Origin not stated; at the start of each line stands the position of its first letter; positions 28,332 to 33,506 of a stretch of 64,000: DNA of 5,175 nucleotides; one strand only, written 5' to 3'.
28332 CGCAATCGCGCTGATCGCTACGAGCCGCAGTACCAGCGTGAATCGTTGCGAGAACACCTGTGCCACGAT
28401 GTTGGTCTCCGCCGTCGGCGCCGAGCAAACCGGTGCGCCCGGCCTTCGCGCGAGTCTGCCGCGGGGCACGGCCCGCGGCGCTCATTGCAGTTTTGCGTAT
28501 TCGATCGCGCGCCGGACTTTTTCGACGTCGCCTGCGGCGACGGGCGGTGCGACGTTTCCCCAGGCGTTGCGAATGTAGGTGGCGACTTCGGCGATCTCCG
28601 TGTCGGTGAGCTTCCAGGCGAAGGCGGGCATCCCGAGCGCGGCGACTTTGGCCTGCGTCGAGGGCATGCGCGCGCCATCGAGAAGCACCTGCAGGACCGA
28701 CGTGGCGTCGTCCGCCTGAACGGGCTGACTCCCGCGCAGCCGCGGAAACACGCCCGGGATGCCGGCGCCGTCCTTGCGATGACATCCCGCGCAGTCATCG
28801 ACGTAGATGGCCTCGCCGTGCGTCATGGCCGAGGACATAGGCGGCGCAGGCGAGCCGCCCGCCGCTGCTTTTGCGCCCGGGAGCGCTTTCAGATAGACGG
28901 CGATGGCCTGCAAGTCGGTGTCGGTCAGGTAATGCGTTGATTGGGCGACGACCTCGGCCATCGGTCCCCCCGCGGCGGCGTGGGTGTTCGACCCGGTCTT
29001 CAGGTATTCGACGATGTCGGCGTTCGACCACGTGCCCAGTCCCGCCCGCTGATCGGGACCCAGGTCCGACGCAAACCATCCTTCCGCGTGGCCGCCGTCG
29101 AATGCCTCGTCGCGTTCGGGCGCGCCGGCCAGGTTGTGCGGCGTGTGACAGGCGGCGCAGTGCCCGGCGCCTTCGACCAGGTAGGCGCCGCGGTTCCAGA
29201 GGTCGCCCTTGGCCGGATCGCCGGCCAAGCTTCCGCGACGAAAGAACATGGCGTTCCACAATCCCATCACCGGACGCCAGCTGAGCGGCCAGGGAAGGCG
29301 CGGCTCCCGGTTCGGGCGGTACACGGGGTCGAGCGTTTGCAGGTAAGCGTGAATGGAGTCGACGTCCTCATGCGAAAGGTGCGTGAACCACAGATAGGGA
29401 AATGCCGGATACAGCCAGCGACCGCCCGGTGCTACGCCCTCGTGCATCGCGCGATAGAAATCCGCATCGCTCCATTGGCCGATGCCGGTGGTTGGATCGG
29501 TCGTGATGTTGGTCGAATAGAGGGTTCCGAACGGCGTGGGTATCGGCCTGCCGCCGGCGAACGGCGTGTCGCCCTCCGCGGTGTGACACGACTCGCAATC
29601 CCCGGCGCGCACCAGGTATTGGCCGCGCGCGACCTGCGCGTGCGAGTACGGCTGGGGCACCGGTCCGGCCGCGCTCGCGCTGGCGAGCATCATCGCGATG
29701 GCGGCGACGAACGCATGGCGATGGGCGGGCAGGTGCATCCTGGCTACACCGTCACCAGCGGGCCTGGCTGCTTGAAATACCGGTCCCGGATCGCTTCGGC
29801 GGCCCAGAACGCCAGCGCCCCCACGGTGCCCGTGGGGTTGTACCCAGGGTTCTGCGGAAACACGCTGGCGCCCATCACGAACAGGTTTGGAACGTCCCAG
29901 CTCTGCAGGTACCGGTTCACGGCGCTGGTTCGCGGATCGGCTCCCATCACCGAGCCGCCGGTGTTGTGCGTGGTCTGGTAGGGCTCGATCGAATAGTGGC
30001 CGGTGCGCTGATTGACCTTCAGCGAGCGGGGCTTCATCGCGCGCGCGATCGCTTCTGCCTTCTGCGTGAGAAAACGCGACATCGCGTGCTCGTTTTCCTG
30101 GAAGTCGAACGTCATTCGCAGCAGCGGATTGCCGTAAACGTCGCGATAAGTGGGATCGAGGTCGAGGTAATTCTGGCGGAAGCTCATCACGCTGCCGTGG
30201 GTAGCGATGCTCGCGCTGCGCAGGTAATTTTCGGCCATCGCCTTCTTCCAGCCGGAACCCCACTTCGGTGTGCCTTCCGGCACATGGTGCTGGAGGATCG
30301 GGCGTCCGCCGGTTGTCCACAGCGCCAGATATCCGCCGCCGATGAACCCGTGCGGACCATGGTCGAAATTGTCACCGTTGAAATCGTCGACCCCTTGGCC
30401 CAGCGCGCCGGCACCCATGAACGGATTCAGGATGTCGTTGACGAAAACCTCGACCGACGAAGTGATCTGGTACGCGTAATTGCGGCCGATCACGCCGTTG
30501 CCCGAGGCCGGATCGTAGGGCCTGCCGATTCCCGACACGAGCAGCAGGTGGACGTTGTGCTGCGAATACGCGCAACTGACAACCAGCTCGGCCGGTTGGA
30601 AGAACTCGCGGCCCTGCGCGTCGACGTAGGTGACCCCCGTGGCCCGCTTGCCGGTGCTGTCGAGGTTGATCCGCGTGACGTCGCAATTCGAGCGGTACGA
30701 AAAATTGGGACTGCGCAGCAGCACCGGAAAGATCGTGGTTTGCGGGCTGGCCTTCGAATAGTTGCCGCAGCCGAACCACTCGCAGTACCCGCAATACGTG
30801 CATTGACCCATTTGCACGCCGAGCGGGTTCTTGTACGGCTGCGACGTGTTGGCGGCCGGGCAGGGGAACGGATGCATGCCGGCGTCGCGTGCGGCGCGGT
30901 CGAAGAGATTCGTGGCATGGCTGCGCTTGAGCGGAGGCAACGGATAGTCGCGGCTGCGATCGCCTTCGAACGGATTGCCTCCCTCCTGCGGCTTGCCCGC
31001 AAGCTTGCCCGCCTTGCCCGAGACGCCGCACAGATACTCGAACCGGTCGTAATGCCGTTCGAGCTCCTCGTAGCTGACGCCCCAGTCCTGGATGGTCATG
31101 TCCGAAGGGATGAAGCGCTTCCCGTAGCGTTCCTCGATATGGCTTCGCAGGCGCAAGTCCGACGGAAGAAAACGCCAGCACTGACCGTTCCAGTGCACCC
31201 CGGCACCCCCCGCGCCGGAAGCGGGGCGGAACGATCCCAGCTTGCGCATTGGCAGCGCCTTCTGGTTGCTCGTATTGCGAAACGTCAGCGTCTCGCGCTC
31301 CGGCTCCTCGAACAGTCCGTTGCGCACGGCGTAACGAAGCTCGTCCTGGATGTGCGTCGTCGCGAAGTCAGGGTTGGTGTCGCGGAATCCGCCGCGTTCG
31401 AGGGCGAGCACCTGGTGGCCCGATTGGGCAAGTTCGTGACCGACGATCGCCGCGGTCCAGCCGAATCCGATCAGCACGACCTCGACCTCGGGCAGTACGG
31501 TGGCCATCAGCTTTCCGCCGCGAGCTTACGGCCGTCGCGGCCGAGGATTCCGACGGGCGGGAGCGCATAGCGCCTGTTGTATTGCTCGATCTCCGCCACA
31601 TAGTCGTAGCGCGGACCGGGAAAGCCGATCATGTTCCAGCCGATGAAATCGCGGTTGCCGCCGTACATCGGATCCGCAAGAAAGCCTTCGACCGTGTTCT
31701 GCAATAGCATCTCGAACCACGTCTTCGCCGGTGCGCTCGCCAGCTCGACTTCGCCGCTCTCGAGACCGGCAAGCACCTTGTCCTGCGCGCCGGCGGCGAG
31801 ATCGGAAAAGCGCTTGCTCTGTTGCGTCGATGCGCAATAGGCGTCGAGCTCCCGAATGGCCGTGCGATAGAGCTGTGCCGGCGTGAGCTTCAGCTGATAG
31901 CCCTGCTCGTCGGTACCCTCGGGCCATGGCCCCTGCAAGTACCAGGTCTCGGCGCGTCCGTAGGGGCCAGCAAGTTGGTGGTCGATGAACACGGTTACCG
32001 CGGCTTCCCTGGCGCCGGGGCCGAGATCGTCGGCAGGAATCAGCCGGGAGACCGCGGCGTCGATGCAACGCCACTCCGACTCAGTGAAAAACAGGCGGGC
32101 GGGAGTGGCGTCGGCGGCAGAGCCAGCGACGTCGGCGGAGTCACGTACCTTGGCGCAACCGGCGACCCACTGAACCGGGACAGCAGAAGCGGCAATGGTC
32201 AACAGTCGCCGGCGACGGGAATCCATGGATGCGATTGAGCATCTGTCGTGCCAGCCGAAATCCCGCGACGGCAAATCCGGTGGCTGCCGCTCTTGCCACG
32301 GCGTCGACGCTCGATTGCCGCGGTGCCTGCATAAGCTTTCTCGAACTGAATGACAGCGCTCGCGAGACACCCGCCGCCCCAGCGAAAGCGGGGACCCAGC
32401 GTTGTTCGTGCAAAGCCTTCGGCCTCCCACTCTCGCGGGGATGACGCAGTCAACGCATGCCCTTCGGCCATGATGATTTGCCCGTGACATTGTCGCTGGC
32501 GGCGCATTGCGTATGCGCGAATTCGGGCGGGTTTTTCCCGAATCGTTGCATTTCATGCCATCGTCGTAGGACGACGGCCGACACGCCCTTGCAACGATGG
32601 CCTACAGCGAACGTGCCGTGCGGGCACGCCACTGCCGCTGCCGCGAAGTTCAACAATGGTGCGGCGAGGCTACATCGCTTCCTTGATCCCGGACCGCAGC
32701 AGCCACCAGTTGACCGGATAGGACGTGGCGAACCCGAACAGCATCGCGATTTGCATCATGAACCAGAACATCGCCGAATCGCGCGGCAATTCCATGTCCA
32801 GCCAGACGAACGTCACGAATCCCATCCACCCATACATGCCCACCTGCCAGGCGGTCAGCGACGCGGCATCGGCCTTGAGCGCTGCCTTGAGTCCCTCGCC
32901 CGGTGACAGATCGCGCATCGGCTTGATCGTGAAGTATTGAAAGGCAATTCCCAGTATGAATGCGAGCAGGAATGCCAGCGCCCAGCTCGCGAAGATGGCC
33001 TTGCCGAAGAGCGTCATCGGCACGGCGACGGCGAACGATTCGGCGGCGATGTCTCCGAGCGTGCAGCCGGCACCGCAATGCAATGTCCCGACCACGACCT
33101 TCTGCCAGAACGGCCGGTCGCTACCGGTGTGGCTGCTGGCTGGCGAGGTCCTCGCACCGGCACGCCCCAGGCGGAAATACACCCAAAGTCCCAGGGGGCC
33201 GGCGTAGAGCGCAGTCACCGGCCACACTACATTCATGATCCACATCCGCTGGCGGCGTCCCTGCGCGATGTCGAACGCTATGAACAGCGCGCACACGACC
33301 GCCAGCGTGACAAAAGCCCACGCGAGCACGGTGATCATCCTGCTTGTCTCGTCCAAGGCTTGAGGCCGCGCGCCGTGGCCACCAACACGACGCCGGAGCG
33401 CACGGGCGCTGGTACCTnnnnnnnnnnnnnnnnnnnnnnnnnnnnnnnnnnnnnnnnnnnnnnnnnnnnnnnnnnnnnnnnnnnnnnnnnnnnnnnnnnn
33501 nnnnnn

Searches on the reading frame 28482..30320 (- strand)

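Call 22: search_protein_families(library=pfam, proteins=[window:28482-30320:-], max_evalue=0.001)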
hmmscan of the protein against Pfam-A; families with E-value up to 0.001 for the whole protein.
window:28482-30320:- (612 aa): 3 families
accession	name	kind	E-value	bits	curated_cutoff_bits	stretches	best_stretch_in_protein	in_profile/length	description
PF00034.26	Cytochrom_C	-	6.9e-25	88.6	21.3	3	501-587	3-90/90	Cytochrome c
PF13442.11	Cytochrome_CBB3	-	3.3e-16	59.8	27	1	498-583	2-68/68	Cytochrome C oxidase, cbb3-type, subunit III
PF09699.15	Paired_CXXCH_1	-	5.7e-05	23.2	20.6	0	237-251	4-18/41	Doubled CXXCH motif (Paired_CXXCH_1)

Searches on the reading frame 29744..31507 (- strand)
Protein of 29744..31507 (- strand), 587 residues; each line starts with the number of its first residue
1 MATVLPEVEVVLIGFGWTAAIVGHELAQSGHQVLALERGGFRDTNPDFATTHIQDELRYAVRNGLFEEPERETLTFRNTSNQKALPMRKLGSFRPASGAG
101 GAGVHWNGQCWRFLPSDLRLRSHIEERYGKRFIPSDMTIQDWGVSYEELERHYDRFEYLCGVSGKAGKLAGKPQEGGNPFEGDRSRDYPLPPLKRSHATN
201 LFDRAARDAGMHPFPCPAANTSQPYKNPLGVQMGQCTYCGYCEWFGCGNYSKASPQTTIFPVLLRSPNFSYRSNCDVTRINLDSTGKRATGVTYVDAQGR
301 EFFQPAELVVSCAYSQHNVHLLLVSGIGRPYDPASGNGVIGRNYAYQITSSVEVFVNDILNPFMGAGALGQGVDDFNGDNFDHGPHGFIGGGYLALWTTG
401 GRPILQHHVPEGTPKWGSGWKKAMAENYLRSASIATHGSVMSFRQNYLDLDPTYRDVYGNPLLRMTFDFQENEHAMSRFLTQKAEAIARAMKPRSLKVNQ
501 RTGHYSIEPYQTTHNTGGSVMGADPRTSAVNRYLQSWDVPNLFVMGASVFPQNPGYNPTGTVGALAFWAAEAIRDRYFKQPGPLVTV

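Call 22: search_protein_families(library=pfam, proteins=[window:29744-31507:-], max_evalue=0.001)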
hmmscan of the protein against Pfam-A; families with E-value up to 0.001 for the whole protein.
window:29744-31507:- (587 aa): 2 families
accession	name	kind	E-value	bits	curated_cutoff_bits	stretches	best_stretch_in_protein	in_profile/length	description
PF05199.19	GMC_oxred_C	-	2.5e-19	70.7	24.6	1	445-566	4-139/139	GMC oxidoreductase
PF00732.25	GMC_oxred_N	-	5.5e-11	43.1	23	1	232-344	107-213/218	GMC oxidoreductase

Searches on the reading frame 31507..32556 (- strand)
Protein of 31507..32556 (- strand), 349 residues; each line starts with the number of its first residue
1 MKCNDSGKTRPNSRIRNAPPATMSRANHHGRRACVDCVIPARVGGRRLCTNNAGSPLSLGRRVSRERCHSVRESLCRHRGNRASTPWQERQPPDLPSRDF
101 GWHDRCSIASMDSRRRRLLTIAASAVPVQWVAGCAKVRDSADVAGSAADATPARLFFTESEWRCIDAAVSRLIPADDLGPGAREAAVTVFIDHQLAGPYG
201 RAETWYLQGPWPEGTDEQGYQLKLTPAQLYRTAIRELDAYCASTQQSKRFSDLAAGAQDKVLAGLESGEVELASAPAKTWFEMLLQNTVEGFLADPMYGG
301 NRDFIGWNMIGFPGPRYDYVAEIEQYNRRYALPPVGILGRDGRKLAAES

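Call 22: search_protein_families(library=pfam, proteins=[window:31507-32556:-], max_evalue=0.001)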
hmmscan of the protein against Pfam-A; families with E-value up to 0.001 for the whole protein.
window:31507-32556:- (349 aa): 1 family
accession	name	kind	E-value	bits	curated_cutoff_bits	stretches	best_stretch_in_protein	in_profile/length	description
PF13618.11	Gluconate_2-dh3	-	3e-31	109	23.4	1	159-314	1-135/135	Gluconate 2-dehydrogenase subunit 3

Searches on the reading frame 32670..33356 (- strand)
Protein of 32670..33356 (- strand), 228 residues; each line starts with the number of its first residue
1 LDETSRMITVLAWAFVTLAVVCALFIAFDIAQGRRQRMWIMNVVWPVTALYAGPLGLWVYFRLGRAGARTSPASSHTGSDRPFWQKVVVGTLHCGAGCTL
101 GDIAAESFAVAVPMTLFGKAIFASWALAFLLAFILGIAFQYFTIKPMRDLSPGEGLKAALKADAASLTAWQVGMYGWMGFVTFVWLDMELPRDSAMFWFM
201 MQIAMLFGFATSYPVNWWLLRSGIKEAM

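Call 22: search_protein_families(library=pfam, proteins=[window:32670-33356:-], max_evalue=0.001)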
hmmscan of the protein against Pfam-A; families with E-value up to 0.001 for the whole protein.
window:32670-33356:- (228 aa): 1 family
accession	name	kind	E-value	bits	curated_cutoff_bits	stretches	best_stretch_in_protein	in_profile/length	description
PF14342.11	DUF4396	-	1.3e-45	155.7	27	1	84-225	2-141/141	Domain of unknown function (DUF4396)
